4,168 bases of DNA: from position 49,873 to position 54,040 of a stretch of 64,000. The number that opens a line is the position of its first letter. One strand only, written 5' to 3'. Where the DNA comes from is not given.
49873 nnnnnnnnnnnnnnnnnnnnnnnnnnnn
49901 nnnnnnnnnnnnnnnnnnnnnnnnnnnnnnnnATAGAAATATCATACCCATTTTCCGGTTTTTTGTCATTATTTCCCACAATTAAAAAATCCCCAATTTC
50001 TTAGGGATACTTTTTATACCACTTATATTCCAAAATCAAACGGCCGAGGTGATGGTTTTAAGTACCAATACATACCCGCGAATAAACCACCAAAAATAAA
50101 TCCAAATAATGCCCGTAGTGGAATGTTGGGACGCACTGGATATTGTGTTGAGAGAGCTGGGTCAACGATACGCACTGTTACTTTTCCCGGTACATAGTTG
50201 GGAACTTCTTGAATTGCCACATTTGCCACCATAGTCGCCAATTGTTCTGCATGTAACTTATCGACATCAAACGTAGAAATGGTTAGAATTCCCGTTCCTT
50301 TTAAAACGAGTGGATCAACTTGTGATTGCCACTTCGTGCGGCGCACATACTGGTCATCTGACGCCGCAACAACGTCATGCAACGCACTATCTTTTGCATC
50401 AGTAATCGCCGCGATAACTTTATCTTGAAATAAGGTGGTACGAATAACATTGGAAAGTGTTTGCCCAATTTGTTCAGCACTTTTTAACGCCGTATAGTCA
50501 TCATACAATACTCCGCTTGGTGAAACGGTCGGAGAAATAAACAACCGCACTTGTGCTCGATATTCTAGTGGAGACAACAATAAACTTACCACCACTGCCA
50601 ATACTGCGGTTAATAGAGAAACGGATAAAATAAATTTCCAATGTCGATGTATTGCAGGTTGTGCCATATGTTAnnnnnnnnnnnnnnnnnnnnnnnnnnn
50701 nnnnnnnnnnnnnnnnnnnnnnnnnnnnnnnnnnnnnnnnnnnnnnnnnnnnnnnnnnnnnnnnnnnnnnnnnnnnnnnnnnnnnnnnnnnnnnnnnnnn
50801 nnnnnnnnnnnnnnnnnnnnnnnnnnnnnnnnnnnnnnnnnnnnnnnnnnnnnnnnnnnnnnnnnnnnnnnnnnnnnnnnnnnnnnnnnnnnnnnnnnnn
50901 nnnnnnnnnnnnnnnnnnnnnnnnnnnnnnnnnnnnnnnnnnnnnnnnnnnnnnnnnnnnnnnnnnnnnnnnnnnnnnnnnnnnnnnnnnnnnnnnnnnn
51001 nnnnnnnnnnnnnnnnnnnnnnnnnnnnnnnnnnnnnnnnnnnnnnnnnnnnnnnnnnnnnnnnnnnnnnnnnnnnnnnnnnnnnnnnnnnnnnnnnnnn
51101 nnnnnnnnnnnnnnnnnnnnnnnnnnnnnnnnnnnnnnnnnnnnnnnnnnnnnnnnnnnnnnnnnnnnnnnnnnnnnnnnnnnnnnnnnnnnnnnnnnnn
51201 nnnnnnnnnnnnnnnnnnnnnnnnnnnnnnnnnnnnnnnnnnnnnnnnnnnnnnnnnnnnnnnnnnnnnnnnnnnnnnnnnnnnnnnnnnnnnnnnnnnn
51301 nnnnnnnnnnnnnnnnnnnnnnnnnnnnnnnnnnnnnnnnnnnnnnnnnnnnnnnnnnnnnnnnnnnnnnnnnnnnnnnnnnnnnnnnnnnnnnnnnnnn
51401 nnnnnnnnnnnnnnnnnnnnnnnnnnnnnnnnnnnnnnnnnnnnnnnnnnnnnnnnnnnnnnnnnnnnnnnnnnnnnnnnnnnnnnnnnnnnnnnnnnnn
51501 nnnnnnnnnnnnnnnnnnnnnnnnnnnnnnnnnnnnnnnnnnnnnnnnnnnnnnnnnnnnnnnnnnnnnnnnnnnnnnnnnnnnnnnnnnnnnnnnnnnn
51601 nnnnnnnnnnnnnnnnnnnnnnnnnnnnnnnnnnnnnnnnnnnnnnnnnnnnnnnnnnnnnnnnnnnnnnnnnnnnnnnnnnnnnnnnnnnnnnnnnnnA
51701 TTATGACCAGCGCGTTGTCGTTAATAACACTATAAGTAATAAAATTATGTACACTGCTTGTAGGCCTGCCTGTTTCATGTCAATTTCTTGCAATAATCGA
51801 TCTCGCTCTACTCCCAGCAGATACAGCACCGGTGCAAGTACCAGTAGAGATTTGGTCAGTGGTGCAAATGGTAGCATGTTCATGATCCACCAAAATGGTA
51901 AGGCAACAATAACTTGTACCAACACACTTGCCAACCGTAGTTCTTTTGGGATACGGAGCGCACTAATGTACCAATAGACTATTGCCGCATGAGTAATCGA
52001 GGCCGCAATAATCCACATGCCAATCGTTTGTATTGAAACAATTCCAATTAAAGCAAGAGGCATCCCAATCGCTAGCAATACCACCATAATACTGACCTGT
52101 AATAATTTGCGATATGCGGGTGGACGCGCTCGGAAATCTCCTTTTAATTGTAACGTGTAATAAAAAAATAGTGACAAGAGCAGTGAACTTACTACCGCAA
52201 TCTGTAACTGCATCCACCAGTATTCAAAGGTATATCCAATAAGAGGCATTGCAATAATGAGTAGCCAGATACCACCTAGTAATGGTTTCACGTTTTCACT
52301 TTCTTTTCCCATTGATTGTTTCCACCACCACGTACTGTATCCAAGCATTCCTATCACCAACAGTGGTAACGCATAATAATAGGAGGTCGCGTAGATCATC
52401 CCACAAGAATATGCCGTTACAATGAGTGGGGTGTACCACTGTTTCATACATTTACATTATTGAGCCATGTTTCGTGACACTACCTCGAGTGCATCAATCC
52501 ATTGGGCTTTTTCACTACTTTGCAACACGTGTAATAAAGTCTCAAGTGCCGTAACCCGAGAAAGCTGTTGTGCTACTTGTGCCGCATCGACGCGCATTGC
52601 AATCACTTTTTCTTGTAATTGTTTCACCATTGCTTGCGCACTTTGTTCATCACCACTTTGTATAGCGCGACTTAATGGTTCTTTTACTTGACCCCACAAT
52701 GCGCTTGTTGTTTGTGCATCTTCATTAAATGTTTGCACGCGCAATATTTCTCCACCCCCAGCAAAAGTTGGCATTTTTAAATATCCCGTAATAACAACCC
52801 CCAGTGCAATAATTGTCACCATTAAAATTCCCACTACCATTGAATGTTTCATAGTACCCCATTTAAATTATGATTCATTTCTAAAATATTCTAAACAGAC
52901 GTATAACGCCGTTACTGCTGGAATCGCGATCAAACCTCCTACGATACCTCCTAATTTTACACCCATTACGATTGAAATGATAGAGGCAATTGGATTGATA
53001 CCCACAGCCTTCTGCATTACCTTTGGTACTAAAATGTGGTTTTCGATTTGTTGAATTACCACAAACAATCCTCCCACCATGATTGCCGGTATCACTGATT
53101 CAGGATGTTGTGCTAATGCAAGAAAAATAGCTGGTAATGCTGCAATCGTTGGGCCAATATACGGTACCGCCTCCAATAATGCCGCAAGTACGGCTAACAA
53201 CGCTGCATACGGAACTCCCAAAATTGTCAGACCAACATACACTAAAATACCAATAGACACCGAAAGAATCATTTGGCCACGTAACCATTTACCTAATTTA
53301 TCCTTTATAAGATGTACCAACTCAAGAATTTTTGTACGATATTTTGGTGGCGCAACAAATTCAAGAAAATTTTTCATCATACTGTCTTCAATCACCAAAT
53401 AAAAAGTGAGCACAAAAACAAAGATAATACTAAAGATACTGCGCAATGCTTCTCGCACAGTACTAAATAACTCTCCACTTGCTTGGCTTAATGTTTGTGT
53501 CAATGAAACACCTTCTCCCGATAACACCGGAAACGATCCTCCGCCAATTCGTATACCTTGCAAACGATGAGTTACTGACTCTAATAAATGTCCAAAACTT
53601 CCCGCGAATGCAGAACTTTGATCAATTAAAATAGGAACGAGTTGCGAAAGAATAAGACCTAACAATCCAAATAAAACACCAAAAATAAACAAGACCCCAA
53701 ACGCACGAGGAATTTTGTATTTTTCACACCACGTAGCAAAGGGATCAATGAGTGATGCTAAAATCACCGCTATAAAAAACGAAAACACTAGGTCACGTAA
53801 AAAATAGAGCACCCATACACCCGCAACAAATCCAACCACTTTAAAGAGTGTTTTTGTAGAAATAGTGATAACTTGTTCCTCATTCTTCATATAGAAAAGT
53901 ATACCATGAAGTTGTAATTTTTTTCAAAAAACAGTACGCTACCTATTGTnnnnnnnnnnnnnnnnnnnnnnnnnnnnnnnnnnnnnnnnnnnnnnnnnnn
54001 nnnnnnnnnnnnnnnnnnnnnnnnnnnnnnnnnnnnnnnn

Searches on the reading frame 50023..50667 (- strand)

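Call 30: search_protein_families(library=pfam, proteins=[window:50023-50667:-], max_evalue=0.001)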
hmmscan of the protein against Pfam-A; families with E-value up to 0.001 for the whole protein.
window:50023-50667:- (214 aa): 2 families
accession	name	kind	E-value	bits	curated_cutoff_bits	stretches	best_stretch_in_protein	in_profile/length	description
PF02706.20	Wzz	-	5.1e-05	23.9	25.5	1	6-86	12-89/91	Chain length determinant protein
PF13807.11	GNVR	-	0.00031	21.1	27.7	1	164-204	40-80/82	G-rich domain on putative tyrosine kinase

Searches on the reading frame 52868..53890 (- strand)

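Call 30: search_protein_families(library=pfam, proteins=[window:52868-53890:-], max_evalue=0.001)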
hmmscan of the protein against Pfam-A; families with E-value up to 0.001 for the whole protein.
window:52868-53890:- (340 aa): 1 family
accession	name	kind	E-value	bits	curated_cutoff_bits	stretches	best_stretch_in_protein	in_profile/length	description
PF01594.21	AI-2E_transport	-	6e-58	197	34.3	1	21-336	7-326/327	AI-2E family transporter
